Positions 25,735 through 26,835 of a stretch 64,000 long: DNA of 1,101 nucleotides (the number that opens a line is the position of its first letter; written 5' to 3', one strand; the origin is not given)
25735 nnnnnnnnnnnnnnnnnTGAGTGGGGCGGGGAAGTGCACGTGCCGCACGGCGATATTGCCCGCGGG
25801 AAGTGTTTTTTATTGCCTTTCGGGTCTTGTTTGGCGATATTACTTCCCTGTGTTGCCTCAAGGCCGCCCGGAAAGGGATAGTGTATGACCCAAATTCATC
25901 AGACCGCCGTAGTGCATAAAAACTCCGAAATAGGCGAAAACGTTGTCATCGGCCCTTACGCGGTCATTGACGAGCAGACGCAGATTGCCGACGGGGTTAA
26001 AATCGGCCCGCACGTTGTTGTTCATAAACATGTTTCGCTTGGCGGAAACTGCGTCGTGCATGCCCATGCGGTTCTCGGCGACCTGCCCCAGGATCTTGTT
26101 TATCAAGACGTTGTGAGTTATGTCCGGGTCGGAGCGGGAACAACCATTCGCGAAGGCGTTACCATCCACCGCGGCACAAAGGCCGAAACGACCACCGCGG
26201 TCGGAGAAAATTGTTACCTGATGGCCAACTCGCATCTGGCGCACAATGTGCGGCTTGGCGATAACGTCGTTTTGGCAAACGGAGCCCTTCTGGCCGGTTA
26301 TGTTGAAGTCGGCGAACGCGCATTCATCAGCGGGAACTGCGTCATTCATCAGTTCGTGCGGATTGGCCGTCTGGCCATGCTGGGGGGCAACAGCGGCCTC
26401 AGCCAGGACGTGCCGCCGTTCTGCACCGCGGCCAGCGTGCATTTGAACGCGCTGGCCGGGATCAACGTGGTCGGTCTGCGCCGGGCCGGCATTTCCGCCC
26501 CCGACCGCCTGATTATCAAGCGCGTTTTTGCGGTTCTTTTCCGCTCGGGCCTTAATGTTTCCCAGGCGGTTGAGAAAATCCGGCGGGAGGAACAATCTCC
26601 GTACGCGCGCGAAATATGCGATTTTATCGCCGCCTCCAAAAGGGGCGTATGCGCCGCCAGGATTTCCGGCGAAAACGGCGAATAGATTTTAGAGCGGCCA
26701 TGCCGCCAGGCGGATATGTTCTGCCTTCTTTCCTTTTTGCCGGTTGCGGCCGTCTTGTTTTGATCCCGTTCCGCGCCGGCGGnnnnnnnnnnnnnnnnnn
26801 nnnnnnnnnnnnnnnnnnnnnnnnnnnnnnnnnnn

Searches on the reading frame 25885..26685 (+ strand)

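Call 52: search_protein_families(library=pfam, proteins=[window:25885-26685:+], max_evalue=0.001)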
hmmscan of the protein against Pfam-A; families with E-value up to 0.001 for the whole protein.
window:25885-26685:+ (266 aa): 8 families
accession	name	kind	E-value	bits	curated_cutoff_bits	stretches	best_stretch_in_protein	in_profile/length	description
PF00132.30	Hexapep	-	7.6e-34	114.5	27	4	106-138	4-36/36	Bacterial transferase hexapeptide (six repeats)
PF13720.11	Acetyltransf_11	-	1e-23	84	24.5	1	175-256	1-82/82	Udp N-acetylglucosamine O-acyltransferase; Domain 2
PF25084.1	LbH_EIF2B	-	2.2e-14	53.8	54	2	78-162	20-101/105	EIF2B subunit epsilon LbH domain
PF14602.12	Hexapep_2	-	1.1e-09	38.3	27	0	105-134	3-30/34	Hexapeptide repeat of succinyl-transferase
PF24894.1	Hexapep_GlmU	-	1.4e-05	25.6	23.3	0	6-42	50-85/104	GlmU-like, C-terminal hexapeptide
PF25247.1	LbH_GLGC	-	5.1e-05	23.7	27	0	6-46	83-123/135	GLGC left-handed parallel beta-helix domain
PF25087.1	GMPPB_C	-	0.0001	22.4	39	0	18-58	3-42/110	GMPPB C-terminal domain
PF21711.3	DCTN5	-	0.00019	21.6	40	0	115-169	84-137/182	Dynactin subunit 5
